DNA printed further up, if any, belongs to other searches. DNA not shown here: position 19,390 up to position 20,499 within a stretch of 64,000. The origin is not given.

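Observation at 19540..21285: ParB-like (GERRxR) protein + PRTase-fold protein: a coupled two-gene cassette in an R-M island, candidate undescribed defence/TA-type system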

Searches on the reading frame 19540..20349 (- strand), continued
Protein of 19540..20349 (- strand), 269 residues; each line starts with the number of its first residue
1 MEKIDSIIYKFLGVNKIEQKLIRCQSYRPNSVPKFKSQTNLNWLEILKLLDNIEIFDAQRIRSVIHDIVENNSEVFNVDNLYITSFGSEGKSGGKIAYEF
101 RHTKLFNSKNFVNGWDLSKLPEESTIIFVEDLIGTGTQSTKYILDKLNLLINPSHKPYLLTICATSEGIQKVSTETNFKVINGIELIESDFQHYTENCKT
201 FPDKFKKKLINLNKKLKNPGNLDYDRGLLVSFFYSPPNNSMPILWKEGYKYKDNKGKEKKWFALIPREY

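Call 47: search_protein_families(library=pfam, proteins=[L123:2664-3758:+, L123:763-2469:+, L128:2977-4464:+, L128:2349-2966:+, L129:5233-6711:+, L129:4534-5223:+, L132:5974-6579:+, L132:6473-8347:+, L132:4256-5782:-, L089:6518-7996:+], max_evalue=0.01)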
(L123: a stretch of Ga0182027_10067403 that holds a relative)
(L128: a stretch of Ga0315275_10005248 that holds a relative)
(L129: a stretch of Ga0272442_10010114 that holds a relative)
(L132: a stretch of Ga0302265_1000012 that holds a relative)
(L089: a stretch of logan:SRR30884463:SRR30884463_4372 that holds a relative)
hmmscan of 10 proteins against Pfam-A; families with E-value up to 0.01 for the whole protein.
L123:2664-3758:+ (365 aa): 3 families
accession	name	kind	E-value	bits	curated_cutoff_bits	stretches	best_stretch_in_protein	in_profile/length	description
PF24390.1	PRTase-CE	-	2.4e-18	67.4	27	1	198-363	81-253/253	PRTase-CE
PF23871.1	DUF7226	-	1.4e-08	35.1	27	1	44-149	24-134/142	Domain of unknown function (DUF7226)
PF09821.14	AAA_assoc_C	-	0.00064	20.8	27.6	1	55-128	19-92/119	C-terminal AAA-associated domain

L123:763-2469:+ (569 aa): 1 family
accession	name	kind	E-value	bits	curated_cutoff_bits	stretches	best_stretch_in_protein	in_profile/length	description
PF02086.21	MethyltransfD12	-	7.3e-53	180.3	22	1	74-313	1-245/253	D12 class N6 adenine-specific DNA methyltransferase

L128:2977-4464:+ (496 aa): 3 families
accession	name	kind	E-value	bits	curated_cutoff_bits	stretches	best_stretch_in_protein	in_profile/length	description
PF24390.1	PRTase-CE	-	2.1e-44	152.8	27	1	241-493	2-253/253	PRTase-CE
PF00753.33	Lactamase_B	-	1.1e-20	74.9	22.7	1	25-186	7-196/196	Metallo-beta-lactamase superfamily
PF12706.13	Lactamase_B_2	-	0.00043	20.4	27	1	34-100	2-74/200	Beta-lactamase superfamily domain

L128:2349-2966:+ (206 aa): 1 family
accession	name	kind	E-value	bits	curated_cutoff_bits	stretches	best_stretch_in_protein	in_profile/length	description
PF04199.19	Cyclase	-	1.4e-19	71.1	23.1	1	4-150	1-142/142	Putative cyclase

L129:5233-6711:+ (493 aa): 4 families
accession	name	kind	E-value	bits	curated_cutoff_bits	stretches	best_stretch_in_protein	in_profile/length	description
PF24390.1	PRTase-CE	-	3.9e-46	158.4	27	1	242-491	3-253/253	PRTase-CE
PF00753.33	Lactamase_B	-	4.2e-19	69.7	22.7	1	24-186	6-196/196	Metallo-beta-lactamase superfamily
PF12706.13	Lactamase_B_2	-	0.00061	19.9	27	1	34-101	2-75/200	Beta-lactamase superfamily domain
PF13483.12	Lactamase_B_3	-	0.0056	17.1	24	0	55-106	30-76/160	Beta-lactamase superfamily domain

L129:4534-5223:+ (230 aa): 1 family
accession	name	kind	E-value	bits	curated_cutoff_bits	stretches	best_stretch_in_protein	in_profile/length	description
PF04199.19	Cyclase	-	1.2e-22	81.1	23.1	1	27-173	1-141/142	Putative cyclase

L132:5974-6579:+ (202 aa): 1 family
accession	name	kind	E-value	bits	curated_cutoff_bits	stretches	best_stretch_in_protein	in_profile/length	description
PF24390.1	PRTase-CE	-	4.5e-21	76.3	27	1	42-200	89-253/253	PRTase-CE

L132:6473-8347:+ (625 aa): 2 families
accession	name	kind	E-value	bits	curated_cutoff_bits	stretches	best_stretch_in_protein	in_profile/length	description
PF00854.27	PTR2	-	1.7e-79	267.9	27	1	207-577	1-380/392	POT family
PF07690.21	MFS_1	-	1.8e-12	47.3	33.4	1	151-498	8-292/347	Major Facilitator Superfamily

L132:4256-5782:- (508 aa): 1 family
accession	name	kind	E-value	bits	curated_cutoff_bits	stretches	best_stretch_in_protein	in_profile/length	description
PF05227.19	CHASE3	-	9.7e-18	64.8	28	1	251-385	2-136/138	CHASE3 domain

L089:6518-7996:+ (493 aa): 3 families
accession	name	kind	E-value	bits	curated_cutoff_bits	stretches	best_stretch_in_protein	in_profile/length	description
PF02195.25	ParB_N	-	9e-19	67.8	26.3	1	188-276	2-86/95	ParB N-terminal domain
PF23871.1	DUF7226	-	1.1e-18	67.9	27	1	16-142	1-134/142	Domain of unknown function (DUF7226)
PF09821.14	AAA_assoc_C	-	9.1e-07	29.9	27.6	1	50-142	19-110/119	C-terminal AAA-associated domain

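Call 61: search_solved_structures(query=A1, max_evalue=1, show_alignments=1)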
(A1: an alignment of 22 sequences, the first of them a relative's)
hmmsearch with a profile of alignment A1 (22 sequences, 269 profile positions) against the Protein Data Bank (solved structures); distinct sequences matched with E-value up to 1: 2.
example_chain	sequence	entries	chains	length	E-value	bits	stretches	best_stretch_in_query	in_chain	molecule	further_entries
6o0i_A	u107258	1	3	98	0.64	12.2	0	49-103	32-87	Design construct XAA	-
1g2p_A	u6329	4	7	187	0.66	12.2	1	118-138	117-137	ADENINE PHOSPHORIBOSYLTRANSFERASE 1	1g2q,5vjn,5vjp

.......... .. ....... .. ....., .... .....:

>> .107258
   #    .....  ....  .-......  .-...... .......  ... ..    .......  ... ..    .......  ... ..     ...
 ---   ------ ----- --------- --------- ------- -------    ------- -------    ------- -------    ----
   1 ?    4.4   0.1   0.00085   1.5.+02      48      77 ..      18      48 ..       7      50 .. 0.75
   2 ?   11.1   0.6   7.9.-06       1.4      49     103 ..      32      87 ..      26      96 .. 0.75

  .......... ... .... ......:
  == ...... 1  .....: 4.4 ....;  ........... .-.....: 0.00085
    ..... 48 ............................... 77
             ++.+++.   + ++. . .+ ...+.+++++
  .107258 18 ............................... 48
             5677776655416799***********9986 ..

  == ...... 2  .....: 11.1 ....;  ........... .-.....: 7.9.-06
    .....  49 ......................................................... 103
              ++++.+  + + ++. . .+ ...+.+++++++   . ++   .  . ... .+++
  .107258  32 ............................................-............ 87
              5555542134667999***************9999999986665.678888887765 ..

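Call 64: search_protein_families(library=phrogs, proteins=[window:19540-20349:-], max_evalue=0.001)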
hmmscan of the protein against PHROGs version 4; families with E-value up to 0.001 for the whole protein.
window:19540-20349:- (269 aa): 0 families

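Call 68: predict_structure(alignment_id=A1)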
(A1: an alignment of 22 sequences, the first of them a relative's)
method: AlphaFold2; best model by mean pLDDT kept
length: 269 residues; sequences in the alignment: 22
mean_pLDDT: 91.8   pTM: 0.86
mean pLDDT of the five models: 91.8, 91.0, 90.8, 90.8, 90.7
residues with pLDDT >= 90: 214; 70-90: 51; 50-70: 4; < 50: 0
segments of 3 or more residues with pLDDT < 50: none
pLDDT, mean of each block of 10 residues (from residue 1): 75 83 91 92 94 94 97 96 88 90 94 92 96 93 92 95 96 97 96 94 95 89 86 90 94 90 89
secondary structure, 60 per line:
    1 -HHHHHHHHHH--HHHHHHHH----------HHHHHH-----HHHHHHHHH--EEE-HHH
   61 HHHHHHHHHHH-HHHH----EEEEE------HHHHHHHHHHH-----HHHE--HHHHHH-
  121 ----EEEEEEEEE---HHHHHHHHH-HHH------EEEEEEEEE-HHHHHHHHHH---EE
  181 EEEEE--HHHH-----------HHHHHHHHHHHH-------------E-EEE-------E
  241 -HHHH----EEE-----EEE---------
elements in order: H2-11 H14-21 H32-37 H43-51 E54-56 H58-71 H73-76 E81-85 H92-102 H114-119 E125-133 H137-145 E156-164 H166-175 E179-185 H188-191 H203-214 E230-232 H242-245 E250-252 E258-260

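Call 73: fold_search(model_id=the predicted structure, library=pdb)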
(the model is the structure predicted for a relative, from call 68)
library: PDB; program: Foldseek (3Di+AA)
matches with E <= 10: 1024; with E <= 0.001: 55
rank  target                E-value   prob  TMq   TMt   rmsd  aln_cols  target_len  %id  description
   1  6kqc_B                5.3e-05  1.00  0.30  0.51   6.8       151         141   12  Crystal structure of E136F mutant of Xanthine-guanine phosphoribosyltransferase from Yersinia pestis (released 2019-09-11)
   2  6kp5_B                1.0e-04  1.00  0.30  0.51   6.6       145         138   12  crystal structure of Xanthine-guanine phosphoribosyltransferase (XGPRT) from Yersinia pestis in P21212 space group wit (released 2019-09-25)
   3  4qri_A                1.3e-04  1.00  0.35  0.54   3.9       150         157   19  2.35 Angstrom resolution crystal structure of hypoxanthine-guanine-xanthine phosphoribosyltransferase from Leptospira  (released 2014-07-16)
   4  1o5o_A                1.3e-04  1.00  0.34  0.42   9.3       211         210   11  Crystal structure of Uracil phosphoribosyltransferase (TM0721) from Thermotoga maritima at 2.30 A resolution (released 2003-10-14)
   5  3m3h                  1.4e-04  1.00  0.34  0.43   6.3       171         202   14  1.75 Angstrom resolution crystal structure of an orotate phosphoribosyltransferase from Bacillus anthracis str. 'Ames An (released 2010-04-14)
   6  5bqp_B                1.4e-04  1.00  0.28  0.42  10.0       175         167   15  Hypoxanthine-guanine-xanthine phosphoribosyltransferase (HGXPRT) from Sulfolobus solfataricus with xanthosine and phos (released 2015-07-01)
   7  4qri_B                1.9e-04  1.00  0.34  0.54   4.3       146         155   17  2.35 Angstrom resolution crystal structure of hypoxanthine-guanine-xanthine phosphoribosyltransferase from Leptospira  (released 2014-07-16)
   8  3g6w_C                1.9e-04  1.00  0.34  0.42  10.8       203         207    8  Asymetric GTP bound structure of UPRTase from Sulfolobus solfataricus containing PRPP-mg2+ in half of the active sites (released 2009-09-01)
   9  6igs_D                2.2e-04  1.00  0.36  0.55   4.9       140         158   12  Crystal structure of HPRT from F. tularensis with Zinc (released 2019-10-02)
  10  1jls_C                2.2e-04  1.00  0.34  0.40  12.9       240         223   12  STRUCTURE OF THE URACIL PHOSPHORIBOSYLTRANSFERASE URACIL/CPR 2 MUTANT C128V (released 2002-01-16)
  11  5e38_C                2.5e-04  1.00  0.27  0.34   7.5       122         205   16  Structural basis of mapping the spontaneous mutations with 5-flourouracil in uracil phosphoribosyltransferase from Myc (released 2015-10-21)
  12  3ozf_B                3.0e-04  1.00  0.30  0.33   5.7       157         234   16  Crystal Structure of Plasmodium falciparum Hypoxanthine-Guanine-Xanthine Phosphoribosyltransferase in complex with hyp (released 2011-09-28)
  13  1hgx_B                3.1e-04  1.00  0.34  0.51   5.3       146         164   17  HYPOXANTHINE-GUANINE-XANTHINE PHOSPHORIBOSYLTRANSFERASE (HGXPRTASE) (released 1996-08-17)
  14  9e5g_D                3.1e-04  1.00  0.35  0.41   5.3       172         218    9  Cryo-EM structure of Burkholderia cenocepacia orotate phosphoribosyltransferase (released 2025-02-19)
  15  1a97_D                3.1e-04  1.00  0.27  0.46   7.4       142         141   13  XPRTASE FROM E. COLI COMPLEXED WITH GMP (released 1998-11-11)
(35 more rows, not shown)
